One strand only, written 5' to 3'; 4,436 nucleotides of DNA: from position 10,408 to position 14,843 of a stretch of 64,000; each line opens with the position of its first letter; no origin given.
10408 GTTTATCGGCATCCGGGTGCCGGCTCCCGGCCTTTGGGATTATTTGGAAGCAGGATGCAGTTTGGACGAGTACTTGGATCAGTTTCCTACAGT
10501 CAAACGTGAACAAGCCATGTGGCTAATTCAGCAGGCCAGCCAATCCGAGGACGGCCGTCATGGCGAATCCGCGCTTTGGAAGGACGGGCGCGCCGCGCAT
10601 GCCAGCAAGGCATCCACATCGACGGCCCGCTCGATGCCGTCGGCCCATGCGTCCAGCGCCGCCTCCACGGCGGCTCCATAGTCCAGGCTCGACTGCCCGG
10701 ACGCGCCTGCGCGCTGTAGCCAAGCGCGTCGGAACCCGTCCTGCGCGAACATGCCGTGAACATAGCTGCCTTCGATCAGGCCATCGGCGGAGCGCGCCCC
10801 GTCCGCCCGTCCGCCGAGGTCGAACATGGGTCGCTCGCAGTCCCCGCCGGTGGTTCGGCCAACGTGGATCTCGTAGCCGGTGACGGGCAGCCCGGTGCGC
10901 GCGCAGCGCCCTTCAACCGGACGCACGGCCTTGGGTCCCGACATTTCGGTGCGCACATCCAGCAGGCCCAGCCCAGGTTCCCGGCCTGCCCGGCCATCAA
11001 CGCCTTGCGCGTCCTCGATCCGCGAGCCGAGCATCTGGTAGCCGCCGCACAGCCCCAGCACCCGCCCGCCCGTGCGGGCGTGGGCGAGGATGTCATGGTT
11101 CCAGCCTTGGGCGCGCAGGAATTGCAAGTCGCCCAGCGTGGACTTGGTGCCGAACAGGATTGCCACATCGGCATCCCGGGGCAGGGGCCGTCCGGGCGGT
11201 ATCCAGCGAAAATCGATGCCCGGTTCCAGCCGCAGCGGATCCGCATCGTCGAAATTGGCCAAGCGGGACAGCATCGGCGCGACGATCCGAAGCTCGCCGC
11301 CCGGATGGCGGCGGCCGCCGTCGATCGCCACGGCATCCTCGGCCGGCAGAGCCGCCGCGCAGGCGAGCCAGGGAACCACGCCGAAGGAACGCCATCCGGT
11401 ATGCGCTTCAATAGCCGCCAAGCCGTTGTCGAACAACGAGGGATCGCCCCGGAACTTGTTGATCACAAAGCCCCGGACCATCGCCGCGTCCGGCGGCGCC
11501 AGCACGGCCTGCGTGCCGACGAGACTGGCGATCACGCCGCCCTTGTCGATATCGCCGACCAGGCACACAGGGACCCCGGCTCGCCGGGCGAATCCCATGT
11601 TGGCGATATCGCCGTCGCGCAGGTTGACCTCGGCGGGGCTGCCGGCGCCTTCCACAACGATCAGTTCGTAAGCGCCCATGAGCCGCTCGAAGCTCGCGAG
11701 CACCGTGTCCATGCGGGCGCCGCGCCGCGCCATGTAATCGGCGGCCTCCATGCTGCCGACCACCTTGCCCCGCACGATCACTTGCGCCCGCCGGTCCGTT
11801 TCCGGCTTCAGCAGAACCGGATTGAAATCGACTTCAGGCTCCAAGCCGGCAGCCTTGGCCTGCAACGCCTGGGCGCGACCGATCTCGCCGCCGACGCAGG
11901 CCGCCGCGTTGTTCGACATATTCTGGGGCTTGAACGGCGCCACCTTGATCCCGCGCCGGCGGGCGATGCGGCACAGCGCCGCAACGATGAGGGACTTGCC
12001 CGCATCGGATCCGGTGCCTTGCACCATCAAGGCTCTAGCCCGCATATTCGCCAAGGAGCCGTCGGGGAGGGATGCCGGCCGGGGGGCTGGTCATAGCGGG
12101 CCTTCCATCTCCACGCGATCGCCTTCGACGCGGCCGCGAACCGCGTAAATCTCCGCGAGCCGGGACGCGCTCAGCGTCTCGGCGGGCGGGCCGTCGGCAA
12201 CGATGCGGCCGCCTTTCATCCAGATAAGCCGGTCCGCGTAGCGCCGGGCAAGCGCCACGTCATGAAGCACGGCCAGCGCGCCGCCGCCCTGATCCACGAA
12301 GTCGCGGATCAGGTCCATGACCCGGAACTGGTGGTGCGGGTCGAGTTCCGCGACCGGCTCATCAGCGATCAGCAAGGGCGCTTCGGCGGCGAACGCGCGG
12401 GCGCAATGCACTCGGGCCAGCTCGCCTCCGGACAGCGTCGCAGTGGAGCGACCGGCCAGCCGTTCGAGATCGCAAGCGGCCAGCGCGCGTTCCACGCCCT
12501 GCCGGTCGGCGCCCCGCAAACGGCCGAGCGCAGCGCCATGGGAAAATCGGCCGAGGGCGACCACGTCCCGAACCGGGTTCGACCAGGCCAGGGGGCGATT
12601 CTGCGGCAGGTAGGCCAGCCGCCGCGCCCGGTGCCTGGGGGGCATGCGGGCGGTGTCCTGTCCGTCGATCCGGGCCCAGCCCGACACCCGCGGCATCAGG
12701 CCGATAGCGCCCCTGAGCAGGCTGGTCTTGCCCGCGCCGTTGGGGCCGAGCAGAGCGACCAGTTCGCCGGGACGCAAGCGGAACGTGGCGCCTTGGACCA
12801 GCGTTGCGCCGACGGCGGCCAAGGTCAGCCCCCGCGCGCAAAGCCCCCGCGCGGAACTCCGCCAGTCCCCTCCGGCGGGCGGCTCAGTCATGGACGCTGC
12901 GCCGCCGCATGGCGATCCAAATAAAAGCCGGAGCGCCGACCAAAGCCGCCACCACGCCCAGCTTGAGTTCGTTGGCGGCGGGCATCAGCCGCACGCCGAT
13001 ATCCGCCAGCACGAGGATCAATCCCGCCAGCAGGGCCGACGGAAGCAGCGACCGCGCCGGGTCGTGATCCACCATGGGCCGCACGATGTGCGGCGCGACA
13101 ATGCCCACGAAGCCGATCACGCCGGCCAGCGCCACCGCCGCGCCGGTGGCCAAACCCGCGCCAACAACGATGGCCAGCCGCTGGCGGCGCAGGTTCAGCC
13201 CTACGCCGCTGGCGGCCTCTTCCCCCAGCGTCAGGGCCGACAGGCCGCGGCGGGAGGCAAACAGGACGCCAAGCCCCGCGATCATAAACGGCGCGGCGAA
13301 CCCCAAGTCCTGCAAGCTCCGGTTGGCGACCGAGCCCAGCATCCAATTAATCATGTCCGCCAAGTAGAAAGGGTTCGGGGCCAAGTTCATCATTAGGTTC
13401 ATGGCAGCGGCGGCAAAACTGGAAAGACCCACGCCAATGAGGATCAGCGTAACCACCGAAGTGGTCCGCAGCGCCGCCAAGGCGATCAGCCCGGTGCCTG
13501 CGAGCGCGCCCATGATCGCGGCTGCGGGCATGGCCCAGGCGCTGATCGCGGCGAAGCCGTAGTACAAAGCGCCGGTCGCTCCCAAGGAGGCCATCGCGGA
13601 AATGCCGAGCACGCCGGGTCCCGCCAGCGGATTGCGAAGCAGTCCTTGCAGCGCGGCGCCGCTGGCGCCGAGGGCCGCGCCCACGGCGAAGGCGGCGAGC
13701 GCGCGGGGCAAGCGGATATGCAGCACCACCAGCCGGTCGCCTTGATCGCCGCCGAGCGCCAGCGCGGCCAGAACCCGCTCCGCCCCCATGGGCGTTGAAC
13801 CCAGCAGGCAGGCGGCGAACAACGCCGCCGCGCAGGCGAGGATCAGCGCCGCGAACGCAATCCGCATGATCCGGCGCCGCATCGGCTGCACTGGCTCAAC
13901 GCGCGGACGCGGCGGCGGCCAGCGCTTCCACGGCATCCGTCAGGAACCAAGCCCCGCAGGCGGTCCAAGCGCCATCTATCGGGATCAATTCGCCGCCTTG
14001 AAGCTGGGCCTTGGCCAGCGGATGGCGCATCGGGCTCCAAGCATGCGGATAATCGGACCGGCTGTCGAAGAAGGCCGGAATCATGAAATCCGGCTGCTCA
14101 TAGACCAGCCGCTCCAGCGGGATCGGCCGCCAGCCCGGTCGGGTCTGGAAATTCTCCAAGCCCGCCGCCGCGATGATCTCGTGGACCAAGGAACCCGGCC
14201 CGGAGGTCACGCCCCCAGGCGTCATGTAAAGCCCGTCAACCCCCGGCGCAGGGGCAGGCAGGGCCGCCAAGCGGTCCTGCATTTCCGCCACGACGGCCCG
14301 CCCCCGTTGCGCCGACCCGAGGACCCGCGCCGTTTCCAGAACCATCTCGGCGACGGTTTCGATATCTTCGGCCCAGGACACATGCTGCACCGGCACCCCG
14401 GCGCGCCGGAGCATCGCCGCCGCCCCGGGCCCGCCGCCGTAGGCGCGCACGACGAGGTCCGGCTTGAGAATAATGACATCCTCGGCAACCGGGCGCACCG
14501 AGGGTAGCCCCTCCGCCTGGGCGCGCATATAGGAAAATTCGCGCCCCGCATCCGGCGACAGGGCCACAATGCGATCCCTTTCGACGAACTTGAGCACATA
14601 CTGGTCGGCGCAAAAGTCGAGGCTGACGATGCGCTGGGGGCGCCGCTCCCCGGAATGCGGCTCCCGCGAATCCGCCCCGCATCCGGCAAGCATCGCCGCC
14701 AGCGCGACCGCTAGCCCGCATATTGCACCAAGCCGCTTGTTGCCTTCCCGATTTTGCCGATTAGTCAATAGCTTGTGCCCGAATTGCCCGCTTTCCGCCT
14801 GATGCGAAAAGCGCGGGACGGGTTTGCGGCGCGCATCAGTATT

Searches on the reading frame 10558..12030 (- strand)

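Call 81: search_protein_families(library=pfam, proteins=[window:10558-12030:-], max_evalue=0.0001)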
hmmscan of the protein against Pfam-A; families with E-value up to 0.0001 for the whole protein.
window:10558-12030:- (490 aa): 3 families
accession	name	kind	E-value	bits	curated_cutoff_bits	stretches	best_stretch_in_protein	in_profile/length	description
PF07685.20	GATase_3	-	9.5e-51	172.6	27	1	248-431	1-194/196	CobB/CobQ-like glutamine amidotransferase domain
PF01656.29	CbiA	-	2.4e-20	73.2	25.4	1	2-232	2-122/125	CobQ/CobB/MinD/ParA nucleotide binding domain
PF13500.12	AAA_26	-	5.1e-14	53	27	1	2-223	4-192/198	AAA domain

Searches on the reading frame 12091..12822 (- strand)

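Call 81: search_protein_families(library=pfam, proteins=[window:12091-12822:-], max_evalue=0.0001)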
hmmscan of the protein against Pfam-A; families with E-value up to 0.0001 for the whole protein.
window:12091-12822:- (243 aa): 2 families
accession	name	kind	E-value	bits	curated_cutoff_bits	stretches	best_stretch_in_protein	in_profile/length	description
PF00005.33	ABC_tran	-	2.6e-24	86.8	25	1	10-158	2-137/137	ABC transporter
PF02463.25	SMC_N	-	1.3e-05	25.2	40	0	129-174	136-185/220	RecF/RecN/SMC N terminal domain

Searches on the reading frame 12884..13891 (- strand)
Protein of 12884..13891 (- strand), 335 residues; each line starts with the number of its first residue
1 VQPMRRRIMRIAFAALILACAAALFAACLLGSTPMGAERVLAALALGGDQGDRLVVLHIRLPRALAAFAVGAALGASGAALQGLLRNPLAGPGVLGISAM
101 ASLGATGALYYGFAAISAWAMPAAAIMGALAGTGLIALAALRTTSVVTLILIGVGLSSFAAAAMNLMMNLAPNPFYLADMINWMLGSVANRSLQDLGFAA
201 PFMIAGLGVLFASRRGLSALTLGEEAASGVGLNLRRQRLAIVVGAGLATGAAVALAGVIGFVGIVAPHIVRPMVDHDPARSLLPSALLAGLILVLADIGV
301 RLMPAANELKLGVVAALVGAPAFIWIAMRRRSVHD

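Call 81: search_protein_families(library=pfam, proteins=[window:12884-13891:-], max_evalue=0.0001)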
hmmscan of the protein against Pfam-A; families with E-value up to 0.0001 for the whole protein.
window:12884-13891:- (335 aa): 1 family
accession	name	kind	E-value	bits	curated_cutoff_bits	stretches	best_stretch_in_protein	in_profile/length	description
PF01032.23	FecCD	-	9.3e-78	261.8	26.5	1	21-329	3-311/311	FecCD transport family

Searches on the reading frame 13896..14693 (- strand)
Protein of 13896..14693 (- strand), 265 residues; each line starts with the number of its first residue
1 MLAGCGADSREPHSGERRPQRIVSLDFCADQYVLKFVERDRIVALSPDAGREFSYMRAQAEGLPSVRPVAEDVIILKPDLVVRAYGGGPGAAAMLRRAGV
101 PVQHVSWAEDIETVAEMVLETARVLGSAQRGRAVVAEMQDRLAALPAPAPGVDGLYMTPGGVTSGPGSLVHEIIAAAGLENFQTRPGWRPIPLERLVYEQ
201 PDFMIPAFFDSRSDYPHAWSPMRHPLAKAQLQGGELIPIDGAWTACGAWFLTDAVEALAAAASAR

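Call 81: search_protein_families(library=pfam, proteins=[window:13896-14693:-], max_evalue=0.0001)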
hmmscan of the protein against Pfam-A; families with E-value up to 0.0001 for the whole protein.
window:13896-14693:- (265 aa): 1 family
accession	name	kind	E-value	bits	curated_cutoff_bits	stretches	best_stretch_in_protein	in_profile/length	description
PF01497.23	Peripla_BP_2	-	9.7e-12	45.2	27.5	1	66-205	51-196/235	Periplasmic binding protein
